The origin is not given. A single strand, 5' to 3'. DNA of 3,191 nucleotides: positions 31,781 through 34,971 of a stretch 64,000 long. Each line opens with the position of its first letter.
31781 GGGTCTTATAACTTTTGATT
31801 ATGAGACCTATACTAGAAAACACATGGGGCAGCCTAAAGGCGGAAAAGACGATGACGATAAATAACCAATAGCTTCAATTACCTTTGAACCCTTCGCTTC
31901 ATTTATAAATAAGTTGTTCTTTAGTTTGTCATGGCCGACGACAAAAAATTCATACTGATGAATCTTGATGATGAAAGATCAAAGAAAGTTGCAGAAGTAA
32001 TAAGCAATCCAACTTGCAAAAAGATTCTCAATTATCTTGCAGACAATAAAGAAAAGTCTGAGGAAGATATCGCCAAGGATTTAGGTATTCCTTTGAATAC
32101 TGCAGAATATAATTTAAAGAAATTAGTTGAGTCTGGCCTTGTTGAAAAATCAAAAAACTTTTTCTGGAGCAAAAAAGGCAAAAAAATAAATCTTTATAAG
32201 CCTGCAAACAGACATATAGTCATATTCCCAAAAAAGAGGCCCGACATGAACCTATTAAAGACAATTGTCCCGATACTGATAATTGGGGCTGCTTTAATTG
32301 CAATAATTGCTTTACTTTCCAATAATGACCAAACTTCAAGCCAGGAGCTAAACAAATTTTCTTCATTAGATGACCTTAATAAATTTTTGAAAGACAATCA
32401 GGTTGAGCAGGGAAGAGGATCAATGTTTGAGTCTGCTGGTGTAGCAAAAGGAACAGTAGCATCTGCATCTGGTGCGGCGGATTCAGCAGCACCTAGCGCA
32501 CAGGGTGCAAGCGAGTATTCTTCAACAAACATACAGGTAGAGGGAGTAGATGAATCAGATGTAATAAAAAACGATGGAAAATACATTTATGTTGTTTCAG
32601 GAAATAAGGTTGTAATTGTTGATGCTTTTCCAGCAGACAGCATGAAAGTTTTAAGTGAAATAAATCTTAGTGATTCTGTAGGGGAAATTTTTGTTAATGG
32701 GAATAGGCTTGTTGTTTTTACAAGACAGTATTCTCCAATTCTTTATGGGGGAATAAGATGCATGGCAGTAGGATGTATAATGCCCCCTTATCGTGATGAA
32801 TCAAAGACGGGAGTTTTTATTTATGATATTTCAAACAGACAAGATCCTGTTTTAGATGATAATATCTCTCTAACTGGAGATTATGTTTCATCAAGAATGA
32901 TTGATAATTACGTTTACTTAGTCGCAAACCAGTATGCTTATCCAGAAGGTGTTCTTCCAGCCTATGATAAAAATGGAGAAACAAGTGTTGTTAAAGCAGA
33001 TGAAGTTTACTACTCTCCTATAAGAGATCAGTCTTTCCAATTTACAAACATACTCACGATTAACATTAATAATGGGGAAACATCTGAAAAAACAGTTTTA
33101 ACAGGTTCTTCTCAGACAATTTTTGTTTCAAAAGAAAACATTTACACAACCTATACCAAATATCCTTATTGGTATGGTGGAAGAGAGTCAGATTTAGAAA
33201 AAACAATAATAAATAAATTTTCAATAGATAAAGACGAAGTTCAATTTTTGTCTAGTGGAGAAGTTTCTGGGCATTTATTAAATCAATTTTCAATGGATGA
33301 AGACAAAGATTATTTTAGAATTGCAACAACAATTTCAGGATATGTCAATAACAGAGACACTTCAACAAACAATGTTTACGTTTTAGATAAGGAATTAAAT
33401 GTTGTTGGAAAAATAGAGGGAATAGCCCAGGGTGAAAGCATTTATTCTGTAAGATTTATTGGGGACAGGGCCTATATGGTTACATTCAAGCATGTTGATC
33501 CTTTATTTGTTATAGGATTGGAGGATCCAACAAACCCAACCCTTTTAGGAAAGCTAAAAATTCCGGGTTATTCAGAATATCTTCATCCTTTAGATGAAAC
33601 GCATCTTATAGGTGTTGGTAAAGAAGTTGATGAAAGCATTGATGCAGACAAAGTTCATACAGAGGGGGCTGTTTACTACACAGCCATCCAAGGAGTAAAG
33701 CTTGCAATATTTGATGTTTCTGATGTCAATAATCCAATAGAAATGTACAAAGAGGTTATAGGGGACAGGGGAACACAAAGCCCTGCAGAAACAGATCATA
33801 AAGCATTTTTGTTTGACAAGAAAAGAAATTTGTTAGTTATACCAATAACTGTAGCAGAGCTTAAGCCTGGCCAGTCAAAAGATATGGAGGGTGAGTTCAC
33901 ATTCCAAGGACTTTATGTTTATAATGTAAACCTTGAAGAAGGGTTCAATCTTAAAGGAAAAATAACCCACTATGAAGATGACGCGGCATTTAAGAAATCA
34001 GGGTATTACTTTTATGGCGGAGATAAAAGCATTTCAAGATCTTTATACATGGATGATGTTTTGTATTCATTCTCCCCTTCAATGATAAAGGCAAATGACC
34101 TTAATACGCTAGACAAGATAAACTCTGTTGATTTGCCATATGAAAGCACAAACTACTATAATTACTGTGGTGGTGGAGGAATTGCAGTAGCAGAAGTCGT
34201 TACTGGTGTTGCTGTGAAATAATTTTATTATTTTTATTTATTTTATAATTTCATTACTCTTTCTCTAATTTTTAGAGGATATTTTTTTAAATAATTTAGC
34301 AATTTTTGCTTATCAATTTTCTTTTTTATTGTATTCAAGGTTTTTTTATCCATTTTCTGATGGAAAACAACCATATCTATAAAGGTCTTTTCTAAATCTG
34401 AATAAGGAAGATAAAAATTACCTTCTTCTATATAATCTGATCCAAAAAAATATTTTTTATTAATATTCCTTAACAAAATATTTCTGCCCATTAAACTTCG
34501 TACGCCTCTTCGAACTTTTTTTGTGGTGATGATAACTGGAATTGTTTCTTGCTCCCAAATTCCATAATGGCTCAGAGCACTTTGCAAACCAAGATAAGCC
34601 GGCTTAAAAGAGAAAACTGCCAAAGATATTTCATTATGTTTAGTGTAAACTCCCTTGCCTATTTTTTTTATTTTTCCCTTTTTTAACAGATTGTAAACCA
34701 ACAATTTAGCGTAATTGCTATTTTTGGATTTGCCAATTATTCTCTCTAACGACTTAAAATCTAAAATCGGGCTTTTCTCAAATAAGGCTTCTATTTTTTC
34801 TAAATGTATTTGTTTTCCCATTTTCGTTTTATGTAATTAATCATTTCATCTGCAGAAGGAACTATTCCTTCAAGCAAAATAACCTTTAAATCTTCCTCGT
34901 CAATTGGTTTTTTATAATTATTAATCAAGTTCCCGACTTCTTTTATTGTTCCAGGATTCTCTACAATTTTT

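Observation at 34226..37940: Direct repeats derived from the SIMPL 3' end bracket the AbiE-like TA module and a 2.4 kb transporter/MTase/SIMPL module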

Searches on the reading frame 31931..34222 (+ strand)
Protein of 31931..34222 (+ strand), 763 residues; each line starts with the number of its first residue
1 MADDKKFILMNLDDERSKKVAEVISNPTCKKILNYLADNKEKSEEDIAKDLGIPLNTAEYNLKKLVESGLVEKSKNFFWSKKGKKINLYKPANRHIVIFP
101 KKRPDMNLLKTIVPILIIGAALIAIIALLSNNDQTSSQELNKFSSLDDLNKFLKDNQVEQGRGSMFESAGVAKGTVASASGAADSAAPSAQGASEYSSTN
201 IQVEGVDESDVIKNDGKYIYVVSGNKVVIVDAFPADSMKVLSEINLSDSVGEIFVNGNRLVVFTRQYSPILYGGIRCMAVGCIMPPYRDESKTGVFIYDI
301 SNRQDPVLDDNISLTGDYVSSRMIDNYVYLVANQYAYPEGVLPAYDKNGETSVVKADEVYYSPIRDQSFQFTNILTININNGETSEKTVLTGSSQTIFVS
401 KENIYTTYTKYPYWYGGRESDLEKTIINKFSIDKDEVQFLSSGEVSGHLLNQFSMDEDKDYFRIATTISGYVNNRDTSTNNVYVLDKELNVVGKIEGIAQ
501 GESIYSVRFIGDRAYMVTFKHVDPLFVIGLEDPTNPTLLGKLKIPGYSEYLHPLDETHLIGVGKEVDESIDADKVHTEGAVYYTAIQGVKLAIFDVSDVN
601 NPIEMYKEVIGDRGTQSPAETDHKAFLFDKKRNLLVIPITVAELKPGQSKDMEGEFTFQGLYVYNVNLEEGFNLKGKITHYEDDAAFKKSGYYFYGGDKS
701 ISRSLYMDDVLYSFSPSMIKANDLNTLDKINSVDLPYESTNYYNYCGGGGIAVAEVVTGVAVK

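Call 8: search_protein_families(library=pfam, proteins=[window:31931-34222:+], max_evalue=0.01)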
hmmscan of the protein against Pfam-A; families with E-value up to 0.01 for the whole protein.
window:31931-34222:+ (763 aa): 10 families
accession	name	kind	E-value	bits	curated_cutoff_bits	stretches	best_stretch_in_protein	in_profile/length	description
PF09826.15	Beta_propel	-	1.3e-161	539.3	22.4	1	196-727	1-495/495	Beta propeller domain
PF12840.13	HTH_20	-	8e-11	42.2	27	1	25-72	2-49/51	Helix-turn-helix domain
PF13412.12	HTH_24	-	1.3e-07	31.5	21.9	1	30-72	6-48/48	Winged helix-turn-helix DNA-binding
PF01022.26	HTH_5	-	2.6e-05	24.4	22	1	27-73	2-47/47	Bacterial regulatory protein, arsR family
PF01978.25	TrmB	-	0.00027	21.1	25.6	1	33-76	14-57/68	Sugar-specific transcriptional regulator TrmB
PF02002.24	TFIIE_alpha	-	0.00065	20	22.9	1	25-97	11-82/105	TFIIE alpha subunit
PF14394.12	DUF4423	-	0.0021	18.3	30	1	19-84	13-79/165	Domain of unknown function (DUF4423)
PF09339.16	HTH_IclR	-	0.0026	18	22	1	32-73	8-50/52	IclR helix-turn-helix domain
PF08309.17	LVIVD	-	0.0029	17.3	20.2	0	215-231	10-27/42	LVIVD repeat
PF13463.12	HTH_27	-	0.0055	17.4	22.2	0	32-75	8-52/68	Winged helix DNA-binding domain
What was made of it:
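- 31931..34222 (+): HTH_20-TM-beta-propeller gene (763 aa). This is the allele that now occupies the place held by HTH200-SIMPL in relatives. Pfam Beta_propel 1.3e-161 and HTH_20 8e-11 (call 8).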

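Call 11: find_encoding_contigs(protein=window:31931-34222:+, flank=10000, max_places=10)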
Protein window:31931-34222:+ (763 aa): 6 contigs read that carry it; 4 places shown.
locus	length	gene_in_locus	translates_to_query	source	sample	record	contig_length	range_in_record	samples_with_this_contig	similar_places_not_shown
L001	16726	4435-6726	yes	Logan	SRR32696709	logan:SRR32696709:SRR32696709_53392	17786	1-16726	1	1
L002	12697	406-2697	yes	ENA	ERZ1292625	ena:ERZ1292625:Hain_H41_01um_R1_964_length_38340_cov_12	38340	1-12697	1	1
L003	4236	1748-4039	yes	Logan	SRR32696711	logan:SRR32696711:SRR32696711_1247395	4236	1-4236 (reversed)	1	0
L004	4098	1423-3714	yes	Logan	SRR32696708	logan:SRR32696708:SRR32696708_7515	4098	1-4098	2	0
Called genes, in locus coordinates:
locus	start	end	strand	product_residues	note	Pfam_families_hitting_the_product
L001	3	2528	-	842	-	?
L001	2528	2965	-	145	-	PF22811:Zn_ribbon_NrdR, PF03477:ATP-cone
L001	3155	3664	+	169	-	-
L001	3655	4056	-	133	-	-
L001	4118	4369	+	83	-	-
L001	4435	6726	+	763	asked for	PF12840:HTH_20, PF13412:HTH_24 (weak), PF09826:Beta_propel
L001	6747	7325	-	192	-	-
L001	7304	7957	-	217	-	PF08843:AbiEii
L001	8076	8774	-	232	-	PF02592:Vut_1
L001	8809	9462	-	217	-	PF05175:MTS, PF02475:TRM5-TYW2_MTfase, PF01728:FtsJ, PF03602:Cons_hypoth95, PF06325:PrmA, PF12847:Methyltransf_18, PF04816:TrmK, PF09445:Methyltransf_15, +8 more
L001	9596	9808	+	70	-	PF24434:DUF7557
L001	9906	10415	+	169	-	PF04402:SIMPL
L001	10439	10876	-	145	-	PF00583:Acetyltransf_1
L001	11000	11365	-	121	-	-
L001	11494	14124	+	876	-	-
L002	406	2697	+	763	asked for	PF12840:HTH_20, PF13412:HTH_24 (weak), PF09826:Beta_propel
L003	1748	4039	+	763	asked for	PF12840:HTH_20, PF13412:HTH_24 (weak), PF09826:Beta_propel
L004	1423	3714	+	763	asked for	PF12840:HTH_20, PF13412:HTH_24 (weak), PF09826:Beta_propel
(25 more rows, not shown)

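Call 27: find_homologous_proteins(query=window:31931-34222:+, max_evalue=1e-20)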
Query window:31931-34222:+ (763 aa): 2867 proteins with E <= 1e-20 among 8000 candidates; the best 120 are listed.
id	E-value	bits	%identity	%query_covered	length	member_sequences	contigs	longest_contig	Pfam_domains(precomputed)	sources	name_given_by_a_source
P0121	0.0e+0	1680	100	99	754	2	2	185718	PF12840.14,PF13412.13,PF09826.16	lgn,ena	-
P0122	0.0e+0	1586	92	100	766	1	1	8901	PF12840.14,PF13412.13,PF02002.24,PF09826.16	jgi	jgi:inhibitor of cysteine peptidase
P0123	0.0e+0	1357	79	100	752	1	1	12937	PF12840.14,PF09826.16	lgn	-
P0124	0.0e+0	1333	82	96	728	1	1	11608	PF12840.14,PF13412.13,PF01022.27,PF09826.16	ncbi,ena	-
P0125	0.0e+0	1319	79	97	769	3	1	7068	PF12840.14,PF09826.16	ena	-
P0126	0.0e+0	1313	76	100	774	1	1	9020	PF12840.14,PF13412.13,PF09826.16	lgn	-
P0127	0.0e+0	1308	76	99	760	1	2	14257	PF12840.14,PF13412.13,PF01022.27,PF09826.16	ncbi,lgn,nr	ncbi:beta-propeller domain-containing protein [Candidatus Pacearchaeota archaeon]|nr:beta-propeller 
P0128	0.0e+0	1295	76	97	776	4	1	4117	PF12840.14,PF09826.16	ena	-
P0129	0.0e+0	1247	75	96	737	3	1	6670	PF12840.14,PF09826.16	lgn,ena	-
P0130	0.0e+0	1172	70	98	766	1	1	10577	PF12840.14,PF13412.13,PF09826.16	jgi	-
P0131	0.0e+0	1153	70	97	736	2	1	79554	PF12840.14,PF13412.13,PF02002.24,PF09826.16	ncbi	ncbi:MAG: beta-propeller domain-containing protein [Nanoarchaeota archaeon]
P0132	0.0e+0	1145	69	98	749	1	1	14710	PF12840.14,PF09826.16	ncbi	-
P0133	0.0e+0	1143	68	99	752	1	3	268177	PF12840.14,PF13412.13,PF09826.16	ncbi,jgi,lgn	jgi:uncharacterized secreted protein with C-terminal beta-propeller domain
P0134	0.0e+0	1141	67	99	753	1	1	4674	PF12840.14,PF13412.13,PF02002.24,PF09826.16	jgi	jgi:uncharacterized secreted protein with C-terminal beta-propeller domain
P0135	0.0e+0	1135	70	97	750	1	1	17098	PF12840.14,PF13412.13,PF09826.16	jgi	-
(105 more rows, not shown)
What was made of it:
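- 31931..34222 (+): The architecture is widespread in DPANN (call 27).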

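Call 28: find_encoding_contigs(protein=P0122, flank=10000, max_places=4)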
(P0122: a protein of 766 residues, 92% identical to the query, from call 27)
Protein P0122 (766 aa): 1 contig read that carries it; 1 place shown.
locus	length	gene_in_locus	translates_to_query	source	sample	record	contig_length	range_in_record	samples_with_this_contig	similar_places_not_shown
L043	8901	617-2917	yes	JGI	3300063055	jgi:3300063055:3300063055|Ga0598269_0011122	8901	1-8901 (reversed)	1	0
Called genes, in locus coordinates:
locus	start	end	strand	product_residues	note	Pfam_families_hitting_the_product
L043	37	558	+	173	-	PF01047:MarR (faint), PF13404:HTH_AsnC-type, PF13412:HTH_24, PF01037:AsnC_trans_reg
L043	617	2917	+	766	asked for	PF02002:TFIIE_alpha (faint), PF12840:HTH_20, PF13412:HTH_24 (weak), PF09826:Beta_propel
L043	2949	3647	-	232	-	PF02592:Vut_1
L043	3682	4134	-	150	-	PF00583:Acetyltransf_1, PF13508:Acetyltransf_7 (weak)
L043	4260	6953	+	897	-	-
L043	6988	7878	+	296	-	-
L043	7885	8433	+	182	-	-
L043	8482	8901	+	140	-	?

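Call 29: find_encoding_contigs(protein=P0124, flank=10000, max_places=4)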
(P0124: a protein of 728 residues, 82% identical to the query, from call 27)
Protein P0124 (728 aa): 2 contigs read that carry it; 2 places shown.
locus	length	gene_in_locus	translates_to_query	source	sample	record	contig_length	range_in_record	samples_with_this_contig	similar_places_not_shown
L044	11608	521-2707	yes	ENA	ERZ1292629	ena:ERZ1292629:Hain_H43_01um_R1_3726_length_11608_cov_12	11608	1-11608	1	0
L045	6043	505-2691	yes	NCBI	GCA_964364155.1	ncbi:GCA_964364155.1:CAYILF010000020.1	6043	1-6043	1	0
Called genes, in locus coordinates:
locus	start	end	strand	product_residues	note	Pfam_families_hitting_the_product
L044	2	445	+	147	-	?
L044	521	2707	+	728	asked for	PF12840:HTH_20, PF01022:HTH_5 (weak), PF13412:HTH_24, PF09826:Beta_propel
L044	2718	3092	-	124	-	PF01850:PIN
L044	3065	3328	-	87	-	-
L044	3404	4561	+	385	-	PF00557:Peptidase_M24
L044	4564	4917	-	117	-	-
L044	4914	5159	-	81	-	-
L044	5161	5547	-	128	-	PF00072:Response_reg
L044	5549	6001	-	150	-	-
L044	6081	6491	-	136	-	-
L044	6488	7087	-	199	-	PF01909:NTP_transf_2, PF18765:Polbeta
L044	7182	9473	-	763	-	PF02359:CDC48_N, PF02933:CDC48_2, PF05496:RuvB_N (weak), PF00004:AAA, PF17862:AAA_lid_3, PF00004:AAA, PF23902:AAA_lid_PRS2_C (weak), PF17862:AAA_lid_3, +25 more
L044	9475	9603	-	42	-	-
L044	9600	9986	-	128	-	-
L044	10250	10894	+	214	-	-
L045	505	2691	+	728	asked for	PF12840:HTH_20, PF01022:HTH_5 (weak), PF13412:HTH_24, PF09826:Beta_propel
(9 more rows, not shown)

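Call 30: find_encoding_contigs(protein=P0123, flank=10000, max_places=4)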
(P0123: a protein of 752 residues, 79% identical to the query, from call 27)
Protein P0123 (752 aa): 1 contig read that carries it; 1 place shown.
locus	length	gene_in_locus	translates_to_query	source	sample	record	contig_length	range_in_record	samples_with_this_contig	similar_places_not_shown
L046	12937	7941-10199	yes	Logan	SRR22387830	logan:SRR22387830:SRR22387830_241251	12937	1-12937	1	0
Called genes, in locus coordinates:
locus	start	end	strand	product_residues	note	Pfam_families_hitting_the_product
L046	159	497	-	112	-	PF00578:AhpC-TSA (weak), PF14595:Thioredoxin_9 (weak), PF00085:Thioredoxin, PF13098:Thioredoxin_2, PF13905:Thioredoxin_8 (faint)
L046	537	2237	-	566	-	-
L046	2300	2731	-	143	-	PF00692:dUTPase, PF22769:DCD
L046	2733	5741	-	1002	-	PF08471:Ribonuc_red_2_N, PF02867:Ribonuc_red_lgC, PF12637:TSCPD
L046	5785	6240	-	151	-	PF22811:Zn_ribbon_NrdR, PF03477:ATP-cone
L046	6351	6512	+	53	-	-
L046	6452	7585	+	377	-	PF02073:Peptidase_M29, PF26233:NicX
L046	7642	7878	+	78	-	PF18893:DUF5652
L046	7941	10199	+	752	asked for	PF12840:HTH_20, PF09826:Beta_propel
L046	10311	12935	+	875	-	?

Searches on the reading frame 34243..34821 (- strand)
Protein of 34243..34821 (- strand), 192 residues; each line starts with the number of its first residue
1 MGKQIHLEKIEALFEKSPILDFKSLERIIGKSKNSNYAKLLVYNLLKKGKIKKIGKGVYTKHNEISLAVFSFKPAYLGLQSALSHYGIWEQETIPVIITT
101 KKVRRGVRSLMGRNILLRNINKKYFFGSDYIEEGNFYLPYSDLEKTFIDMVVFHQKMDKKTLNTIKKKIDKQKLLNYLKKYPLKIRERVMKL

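Call 8: search_protein_families(library=pfam, proteins=[window:34243-34821:-], max_evalue=0.01)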
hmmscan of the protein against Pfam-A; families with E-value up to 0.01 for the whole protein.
window:34243-34821:- (192 aa): 3 families
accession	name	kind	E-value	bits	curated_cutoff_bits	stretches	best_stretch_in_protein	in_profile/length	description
PF16581.11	HIGH_NTase1_ass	-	0.00024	21.6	26.7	0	132-186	150-202/205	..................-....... C-terminal region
PF13338.12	AbiEi_4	-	0.00091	19.7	25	1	9-59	2-46/49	Transcriptional regulator, AbiEi antitoxin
PF24101.1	eWH_GTF3C1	-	0.0027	17.8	30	0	154-180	40-66/110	GTF3C1, extended winged-helix domain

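Call 57: search_protein_families(library=ncbifam, proteins=[window:34243-34821:-], max_evalue=0.001)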
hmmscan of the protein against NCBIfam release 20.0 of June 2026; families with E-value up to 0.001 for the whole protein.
window:34243-34821:- (192 aa): 0 families

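Call 58: search_protein_families(library=padloc, proteins=[window:34243-34821:-], max_evalue=0.001)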
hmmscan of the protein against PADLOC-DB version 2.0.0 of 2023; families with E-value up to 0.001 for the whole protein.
window:34243-34821:- (192 aa): 21 families
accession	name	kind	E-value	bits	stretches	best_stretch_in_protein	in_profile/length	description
PDLC02267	AbiEi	-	5.3e-21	73.2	1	15-181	16-185/252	AbiEi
PDLC02241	AbiEi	-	1.7e-12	45.5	1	23-184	18-185/199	AbiEi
PDLC02272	AbiEi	-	6.2e-11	40.5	1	32-189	23-191/200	AbiEi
PDLC02271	AbiEi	-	9.8e-11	39.3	1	71-152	85-167/263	AbiEi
PDLC02225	AbiEi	-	1.6e-10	39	1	33-174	26-170/198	AbiEi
PDLC02273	AbiEi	-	3.2e-10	38.4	1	75-189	85-201/205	AbiEi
PDLC02275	AbiEi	-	6.5e-10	37.3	1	31-186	17-173/184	AbiEi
PDLC02230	AbiEi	-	1.4e-09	36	1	41-159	22-141/192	AbiEi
PDLC02255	AbiEi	-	1.9e-08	32.1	1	19-191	15-182/186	AbiEi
PDLC02269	AbiEi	-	2.3e-07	28.4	1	16-182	9-179/251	AbiEi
PDLC02265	AbiEi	-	5.6e-07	27.5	1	35-169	25-167/198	AbiEi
PDLC02276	AbiEi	-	6.8e-07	27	1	39-151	34-157/270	AbiEi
PDLC02270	AbiEi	-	2.2e-05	21.7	1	9-60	2-53/265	AbiEi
PDLC02287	AbiEi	-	3.2e-05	21.6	1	17-181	10-178/253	AbiEi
PDLC02283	AbiEi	-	5.9e-05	20.9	1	38-172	31-173/201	AbiEi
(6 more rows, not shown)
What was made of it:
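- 34243..34821 (-): AbiEi-like antitoxin/regulator gene (192 aa). PADLOC AbiEi 5.3e-21 (call 58); weak Pfam AbiEi_4 hit (call 8).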
